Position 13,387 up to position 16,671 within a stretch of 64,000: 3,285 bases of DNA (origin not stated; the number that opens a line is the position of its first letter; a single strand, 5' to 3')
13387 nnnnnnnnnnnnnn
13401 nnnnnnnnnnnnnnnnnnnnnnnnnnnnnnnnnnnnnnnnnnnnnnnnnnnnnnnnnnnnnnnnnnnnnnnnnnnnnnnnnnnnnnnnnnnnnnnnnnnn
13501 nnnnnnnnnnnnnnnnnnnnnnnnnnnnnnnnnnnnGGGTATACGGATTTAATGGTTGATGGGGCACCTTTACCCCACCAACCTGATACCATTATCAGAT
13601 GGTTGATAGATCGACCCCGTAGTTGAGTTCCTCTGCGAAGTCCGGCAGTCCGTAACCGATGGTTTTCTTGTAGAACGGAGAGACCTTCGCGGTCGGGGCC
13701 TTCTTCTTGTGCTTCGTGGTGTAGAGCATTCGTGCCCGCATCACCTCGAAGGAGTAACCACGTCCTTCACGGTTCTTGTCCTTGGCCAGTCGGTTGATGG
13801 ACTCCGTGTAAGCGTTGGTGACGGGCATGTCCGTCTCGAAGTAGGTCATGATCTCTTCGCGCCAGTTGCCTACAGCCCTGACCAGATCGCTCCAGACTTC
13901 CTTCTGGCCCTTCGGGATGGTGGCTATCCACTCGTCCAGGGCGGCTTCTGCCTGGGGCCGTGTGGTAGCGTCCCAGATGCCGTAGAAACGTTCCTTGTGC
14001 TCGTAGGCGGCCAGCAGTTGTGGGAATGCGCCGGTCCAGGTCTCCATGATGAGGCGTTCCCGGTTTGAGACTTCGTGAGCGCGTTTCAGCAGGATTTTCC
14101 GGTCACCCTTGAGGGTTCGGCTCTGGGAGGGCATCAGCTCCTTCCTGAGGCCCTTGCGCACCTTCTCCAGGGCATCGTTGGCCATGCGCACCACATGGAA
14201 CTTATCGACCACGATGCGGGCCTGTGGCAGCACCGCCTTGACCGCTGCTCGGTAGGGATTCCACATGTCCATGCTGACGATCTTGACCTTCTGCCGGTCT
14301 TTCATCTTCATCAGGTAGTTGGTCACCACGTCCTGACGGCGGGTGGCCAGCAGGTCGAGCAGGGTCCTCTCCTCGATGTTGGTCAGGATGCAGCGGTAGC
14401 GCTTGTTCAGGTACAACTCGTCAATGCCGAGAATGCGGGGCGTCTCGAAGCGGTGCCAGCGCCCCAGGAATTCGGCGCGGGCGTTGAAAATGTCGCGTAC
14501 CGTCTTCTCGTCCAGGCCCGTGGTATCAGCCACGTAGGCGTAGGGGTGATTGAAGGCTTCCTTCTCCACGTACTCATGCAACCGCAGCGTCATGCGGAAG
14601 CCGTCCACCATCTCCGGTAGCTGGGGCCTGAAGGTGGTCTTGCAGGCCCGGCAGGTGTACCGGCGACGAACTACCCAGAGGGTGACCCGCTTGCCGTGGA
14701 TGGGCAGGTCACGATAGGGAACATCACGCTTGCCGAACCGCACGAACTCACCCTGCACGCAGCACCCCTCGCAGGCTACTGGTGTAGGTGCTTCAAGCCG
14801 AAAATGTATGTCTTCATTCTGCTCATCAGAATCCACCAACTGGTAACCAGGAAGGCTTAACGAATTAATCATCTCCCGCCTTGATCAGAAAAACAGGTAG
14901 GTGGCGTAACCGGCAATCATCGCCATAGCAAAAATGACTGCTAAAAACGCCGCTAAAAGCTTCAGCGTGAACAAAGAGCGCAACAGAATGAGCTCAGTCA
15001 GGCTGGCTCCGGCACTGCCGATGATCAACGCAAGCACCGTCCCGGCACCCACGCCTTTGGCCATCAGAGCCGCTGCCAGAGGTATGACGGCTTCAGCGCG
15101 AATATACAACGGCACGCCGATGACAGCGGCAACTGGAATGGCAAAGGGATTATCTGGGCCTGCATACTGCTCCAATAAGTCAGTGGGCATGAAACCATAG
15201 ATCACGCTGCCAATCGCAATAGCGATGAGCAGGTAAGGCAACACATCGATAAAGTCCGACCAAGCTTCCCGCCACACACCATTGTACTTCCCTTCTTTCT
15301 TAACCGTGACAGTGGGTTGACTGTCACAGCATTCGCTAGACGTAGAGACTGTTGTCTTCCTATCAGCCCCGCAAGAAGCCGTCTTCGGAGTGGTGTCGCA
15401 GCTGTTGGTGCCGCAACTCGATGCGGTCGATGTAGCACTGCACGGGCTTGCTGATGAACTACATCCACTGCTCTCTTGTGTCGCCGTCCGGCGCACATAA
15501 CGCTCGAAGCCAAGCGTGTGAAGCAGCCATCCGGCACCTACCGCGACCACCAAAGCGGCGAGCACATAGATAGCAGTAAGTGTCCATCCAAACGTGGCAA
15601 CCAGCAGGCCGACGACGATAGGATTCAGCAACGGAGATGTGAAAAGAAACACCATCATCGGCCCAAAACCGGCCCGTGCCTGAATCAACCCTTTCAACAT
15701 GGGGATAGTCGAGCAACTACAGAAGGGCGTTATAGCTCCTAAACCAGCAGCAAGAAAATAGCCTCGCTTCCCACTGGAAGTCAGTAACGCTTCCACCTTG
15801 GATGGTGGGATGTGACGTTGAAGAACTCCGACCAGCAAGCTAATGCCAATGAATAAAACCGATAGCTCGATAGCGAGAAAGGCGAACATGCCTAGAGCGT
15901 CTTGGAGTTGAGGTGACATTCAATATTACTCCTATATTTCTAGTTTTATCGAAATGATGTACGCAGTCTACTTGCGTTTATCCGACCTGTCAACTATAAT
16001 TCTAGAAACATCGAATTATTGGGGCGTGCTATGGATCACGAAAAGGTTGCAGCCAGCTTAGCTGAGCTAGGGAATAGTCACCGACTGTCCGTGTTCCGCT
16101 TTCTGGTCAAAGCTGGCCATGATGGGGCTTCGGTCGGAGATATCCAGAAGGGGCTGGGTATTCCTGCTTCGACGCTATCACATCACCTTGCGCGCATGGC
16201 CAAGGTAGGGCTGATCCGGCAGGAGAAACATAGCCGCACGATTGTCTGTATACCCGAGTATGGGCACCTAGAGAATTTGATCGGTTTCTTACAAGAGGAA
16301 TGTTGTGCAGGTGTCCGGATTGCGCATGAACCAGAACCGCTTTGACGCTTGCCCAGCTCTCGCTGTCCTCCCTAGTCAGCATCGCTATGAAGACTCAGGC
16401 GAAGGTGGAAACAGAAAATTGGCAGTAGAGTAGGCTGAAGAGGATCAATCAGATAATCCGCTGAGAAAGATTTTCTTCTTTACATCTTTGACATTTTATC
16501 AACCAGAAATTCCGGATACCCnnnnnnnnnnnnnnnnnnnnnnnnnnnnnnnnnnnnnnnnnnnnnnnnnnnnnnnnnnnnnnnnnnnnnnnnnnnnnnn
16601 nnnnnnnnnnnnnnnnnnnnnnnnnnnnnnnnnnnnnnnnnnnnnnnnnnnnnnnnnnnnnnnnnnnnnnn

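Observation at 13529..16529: ISL3-family element with ArsR/permease cargo nested inside the tnpA gene of an IS66-family element, with intact 8-bp target duplication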

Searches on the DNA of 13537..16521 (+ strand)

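Call 4: search_dna_similar(query=window:13537-16521:+, collection=plasmids, mode=near, max_rows=30)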
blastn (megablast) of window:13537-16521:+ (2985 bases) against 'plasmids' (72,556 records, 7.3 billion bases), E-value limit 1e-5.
Records with a match: 376; places in all: 409; records where one place covers at least 80% of the query: 109.
Best place of each record, by identity: >=99% 118; 95-99% 18; 90-95% 233; 80-90% 5; 60-80% 2.
By first word of the organism name: Escherichia 85; Enterobacter 84; Klebsiella 66; Salmonella 32; Acinetobacter 18; Citrobacter 13; Pseudomonas 13; Raoultella 8; Leclercia 7; Vibrio 7; and 21 more.
By predicted mobility (MOB-suite, as given by PLSDB): conjugative 278; non-mobilizable 54; mobilizable 44.
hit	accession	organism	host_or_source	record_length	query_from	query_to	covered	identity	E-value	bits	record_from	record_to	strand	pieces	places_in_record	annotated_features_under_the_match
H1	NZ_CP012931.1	Salmonella enterica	turkey meat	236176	1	2985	100%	100.0%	0e+0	5513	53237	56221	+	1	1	ISL3 family transposase | permease | helix-turn-helix domain-containing protein | Ig-like domain repeat protein | Ig-like domain-containing protein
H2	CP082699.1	Salmonella enterica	Chicken Wings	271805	1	2985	100%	100.0%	0e+0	5513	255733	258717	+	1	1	ISL3 family transposase | permease | helix-turn-helix domain-containing protein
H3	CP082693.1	Salmonella enterica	Chicken Wings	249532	1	2985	100%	100.0%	0e+0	5513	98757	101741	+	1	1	ISL3 family transposase | permease | helix-turn-helix domain-containing protein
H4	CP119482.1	Salmonella enterica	Comminuted Turkey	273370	1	2985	100%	100.0%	0e+0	5513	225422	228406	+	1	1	ISL3 family transposase | permease | helix-turn-helix domain-containing protein | Ig-like domain repeat protein | Ig-like domain-containing protein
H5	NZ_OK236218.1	Escherichia coli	pig,whole organism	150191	1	2985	100%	100.0%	0e+0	5507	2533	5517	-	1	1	ISL3 family transposase | permease | helix-turn-helix domain-containing protein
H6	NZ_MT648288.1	Escherichia coli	-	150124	1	2985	100%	100.0%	0e+0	5507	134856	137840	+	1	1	ISL3 family transposase | permease | helix-turn-helix domain-containing protein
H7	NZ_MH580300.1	Escherichia coli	pork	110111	1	2985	100%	100.0%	0e+0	5507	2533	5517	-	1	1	ISL3 family transposase | permease | helix-turn-helix domain-containing protein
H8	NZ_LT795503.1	Escherichia coli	Sus scrofa domestica,pig feces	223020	1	2985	100%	99.9%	0e+0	5504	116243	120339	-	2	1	permease | lnuG: lincosamide nucleotidyltransferase (LNU) | lnu(G): lincosamide nucleotidyltransferase Lnu(G) | helix-turn-helix domain-containing protein | hypothetical protein | and 1 other names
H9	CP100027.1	Escherichia coli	cell culture,gut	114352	1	2985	100%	99.9%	0e+0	5504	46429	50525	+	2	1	permease | lnuG: lincosamide nucleotidyltransferase (LNU) | lnu(G): lincosamide nucleotidyltransferase Lnu(G) | helix-turn-helix domain-containing protein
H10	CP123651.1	Salmonella enterica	Pork Chop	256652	1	2985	100%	99.9%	0e+0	5504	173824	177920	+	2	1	permease | lnuG: lincosamide nucleotidyltransferase (LNU) | lnu(G): lincosamide nucleotidyltransferase Lnu(G) | helix-turn-helix domain-containing protein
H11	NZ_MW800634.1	Escherichia coli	-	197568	1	2985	100%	99.9%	0e+0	5499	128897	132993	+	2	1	permease | lnuG: lincosamide nucleotidyltransferase (LNU) | lnu(G): lincosamide nucleotidyltransferase Lnu(G) | helix-turn-helix domain-containing protein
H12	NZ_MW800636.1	Escherichia coli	-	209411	1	2985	100%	99.9%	0e+0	5499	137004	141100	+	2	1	permease | lnuG: lincosamide nucleotidyltransferase (LNU) | lnu(G): lincosamide nucleotidyltransferase Lnu(G) | helix-turn-helix domain-containing protein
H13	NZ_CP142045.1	Escherichia coli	mixed culture,chicken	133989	1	2985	100%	99.9%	0e+0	5499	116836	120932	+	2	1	permease | lnuG: lincosamide nucleotidyltransferase (LNU) | lnu(G): lincosamide nucleotidyltransferase Lnu(G) | helix-turn-helix domain-containing protein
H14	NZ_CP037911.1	Escherichia coli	pig,feces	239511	1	2985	100%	99.9%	0e+0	5499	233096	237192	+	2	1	lnuG: lincosamide nucleotidyltransferase (LNU) | lnu(G): lincosamide nucleotidyltransferase Lnu(G) | helix-turn-helix domain-containing protein | hypothetical protein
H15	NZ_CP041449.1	Escherichia coli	Pork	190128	1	2985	100%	99.9%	0e+0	5499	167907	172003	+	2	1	lnuG: lincosamide nucleotidyltransferase (LNU) | lnu(G): lincosamide nucleotidyltransferase Lnu(G) | helix-turn-helix domain-containing protein | hypothetical protein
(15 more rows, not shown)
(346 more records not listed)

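Call 5: search_dna_similar(query=window:13537-16521:+, collection=ecoli_genomes, mode=near, max_rows=30)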
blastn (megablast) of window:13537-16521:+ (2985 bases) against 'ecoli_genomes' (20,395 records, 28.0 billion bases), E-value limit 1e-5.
Records with a match: 127; places in all: 138; records where one place covers at least 80% of the query: 86.
Genomes with a match: 123 of 5426; with a place that covers at least 80% of the query: 82. Places per genome that has any: lowest 1, median 1, highest 3. On chromosomes: 67 places; on plasmids: 71.
Best place of each record, by identity: >=99% 98; 95-99% 1; 90-95% 28.
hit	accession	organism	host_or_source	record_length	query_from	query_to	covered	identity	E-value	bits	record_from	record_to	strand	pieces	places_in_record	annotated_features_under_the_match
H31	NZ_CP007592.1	Escherichia coli O157:H16 strain Santai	duck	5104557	1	2985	100%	100.0%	0e+0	5513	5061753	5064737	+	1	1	ISL3 family transposase | permease | ArsR/SmtB family transcription factor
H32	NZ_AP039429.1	Escherichia coli strain EC332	Gallus gallus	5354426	1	2985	100%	100.0%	0e+0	5513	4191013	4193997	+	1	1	ISL3 family transposase | permease | ArsR/SmtB family transcription factor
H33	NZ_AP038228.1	Escherichia coli strain HCM-22C-2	Gallus gallus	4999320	1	2985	100%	100.0%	0e+0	5513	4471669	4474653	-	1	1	ISL3 family transposase | permease | ArsR/SmtB family transcription factor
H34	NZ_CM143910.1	Escherichia coli strain E06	Homo sapiens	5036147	1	2985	100%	100.0%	0e+0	5513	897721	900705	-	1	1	ISL3 family transposase | permease | ArsR/SmtB family transcription factor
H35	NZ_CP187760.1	Escherichia coli strain CUVET24-CCU22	Dog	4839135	1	2985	100%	100.0%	0e+0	5513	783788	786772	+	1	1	ISL3 family transposase | permease | ArsR/SmtB family transcription factor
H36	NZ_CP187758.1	Escherichia coli strain CUVET24-IPD24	Dog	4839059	1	2985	100%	100.0%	0e+0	5513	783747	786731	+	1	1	ISL3 family transposase | permease | ArsR/SmtB family transcription factor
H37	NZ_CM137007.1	Escherichia coli strain 4FM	Mink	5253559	1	2985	100%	100.0%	0e+0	5513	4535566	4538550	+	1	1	ISL3 family transposase | permease | ArsR/SmtB family transcription factor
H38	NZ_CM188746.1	Escherichia coli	chicken farms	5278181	1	2985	100%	100.0%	0e+0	5513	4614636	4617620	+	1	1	ISL3 family transposase | permease | ArsR/SmtB family transcription factor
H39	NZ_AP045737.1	Escherichia coli strain 118C_1_fosA3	Canis lupus familiaris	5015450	1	2985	100%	100.0%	0e+0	5513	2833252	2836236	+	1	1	ISL3 family transposase | permease | ArsR/SmtB family transcription factor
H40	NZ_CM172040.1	Escherichia coli strain CUVET23-CCU12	dog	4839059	1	2985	100%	100.0%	0e+0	5513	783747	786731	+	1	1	ISL3 family transposase | permease | ArsR/SmtB family transcription factor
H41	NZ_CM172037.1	Escherichia coli strain CUVET23-CCU17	dog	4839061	1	2985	100%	100.0%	0e+0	5513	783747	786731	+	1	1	ISL3 family transposase | permease | ArsR/SmtB family transcription factor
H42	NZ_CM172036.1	Escherichia coli strain CUVET24-CCU25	dog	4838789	1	2985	100%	100.0%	0e+0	5513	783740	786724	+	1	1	ISL3 family transposase | permease | ArsR/SmtB family transcription factor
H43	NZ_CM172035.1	Escherichia coli strain CUVET23-RF4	Room floor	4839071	1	2985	100%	100.0%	0e+0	5513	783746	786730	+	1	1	ISL3 family transposase | permease | ArsR/SmtB family transcription factor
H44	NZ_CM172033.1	Escherichia coli strain CUVET24-RF2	Room floor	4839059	1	2985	100%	100.0%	0e+0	5513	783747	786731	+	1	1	ISL3 family transposase | permease | ArsR/SmtB family transcription factor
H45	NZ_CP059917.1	Escherichia coli strain 64.1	Turkey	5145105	1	2985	100%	100.0%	0e+0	5507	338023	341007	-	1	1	ISL3 family transposase | permease | ArsR/SmtB family transcription factor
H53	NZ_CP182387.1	Escherichia coli strain Br_190_kylling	-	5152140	1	2985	100%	100.0%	0e+0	5507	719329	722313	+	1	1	ISL3 family transposase | permease | ArsR/SmtB family transcription factor | ltrA: group II intron reverse transcriptase/maturase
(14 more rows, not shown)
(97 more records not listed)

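Call 7: get_annotated_region(hit=H31, flank=6000)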
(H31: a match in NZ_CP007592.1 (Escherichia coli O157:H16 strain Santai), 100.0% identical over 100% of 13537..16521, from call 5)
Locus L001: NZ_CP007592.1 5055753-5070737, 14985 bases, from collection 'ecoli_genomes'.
description: Escherichia coli O157:H16 strain Santai chromosome, complete genome
organism: Escherichia coli O157:H16 strain Santai (NCBI taxid 930406)
replicon: chromosome; assembly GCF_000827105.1
host: duck; source: rectum of clinical healthy adult laying duck; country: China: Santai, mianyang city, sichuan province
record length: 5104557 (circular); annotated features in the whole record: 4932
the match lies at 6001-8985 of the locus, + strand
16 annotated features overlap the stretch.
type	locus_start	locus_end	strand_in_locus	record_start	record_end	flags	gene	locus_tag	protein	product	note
CDS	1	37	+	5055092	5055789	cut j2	-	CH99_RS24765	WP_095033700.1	IS1-like element IS1B family transposase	programmed frameshift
CDS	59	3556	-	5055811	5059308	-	-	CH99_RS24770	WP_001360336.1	autotransporter outer membrane beta-barrel domain-containing protein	-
CDS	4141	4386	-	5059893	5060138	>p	-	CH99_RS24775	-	IS91 family transposase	incomplete; partial in the middle of a contig; missing N-terminus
CDS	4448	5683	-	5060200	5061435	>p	-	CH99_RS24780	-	IS3 family transposase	incomplete; partial in the middle of a contig; missing N-terminus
CDS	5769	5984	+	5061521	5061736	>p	-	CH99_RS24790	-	transposase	incomplete; partial in the middle of a contig; missing C-terminus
CDS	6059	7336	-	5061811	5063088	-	-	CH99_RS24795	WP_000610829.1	ISL3 family transposase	-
CDS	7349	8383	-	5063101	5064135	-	-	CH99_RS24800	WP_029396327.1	permease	-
CDS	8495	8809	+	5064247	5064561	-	-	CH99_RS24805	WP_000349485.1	ArsR/SmtB family transcription factor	-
CDS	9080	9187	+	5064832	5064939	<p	-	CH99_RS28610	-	IS66-like element accessory protein TnpA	incomplete; partial in the middle of a contig; missing N-terminus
CDS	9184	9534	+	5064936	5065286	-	tnpB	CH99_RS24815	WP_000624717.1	IS66 family insertion sequence element accessory protein TnpB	TnpB, as the term is used for proteins encoded by IS66 family insertion elements, is considered an accessory protein, ...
CDS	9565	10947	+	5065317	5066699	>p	tnpC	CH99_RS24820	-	IS66 family transposase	incomplete; partial in the middle of a contig; missing C-terminus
CDS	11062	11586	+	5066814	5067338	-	sodC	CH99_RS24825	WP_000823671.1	superoxide dismutase family protein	-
CDS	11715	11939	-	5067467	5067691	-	-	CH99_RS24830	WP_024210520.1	hypothetical protein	-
CDS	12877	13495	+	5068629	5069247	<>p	-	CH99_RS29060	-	IS3 family transposase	frameshifted; internal stop; incomplete; partial in the middle of a contig; missing N-terminus and C-terminus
CDS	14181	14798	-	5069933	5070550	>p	-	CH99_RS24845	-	LysR substrate-binding domain-containing protein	incomplete; partial in the middle of a contig; missing N-terminus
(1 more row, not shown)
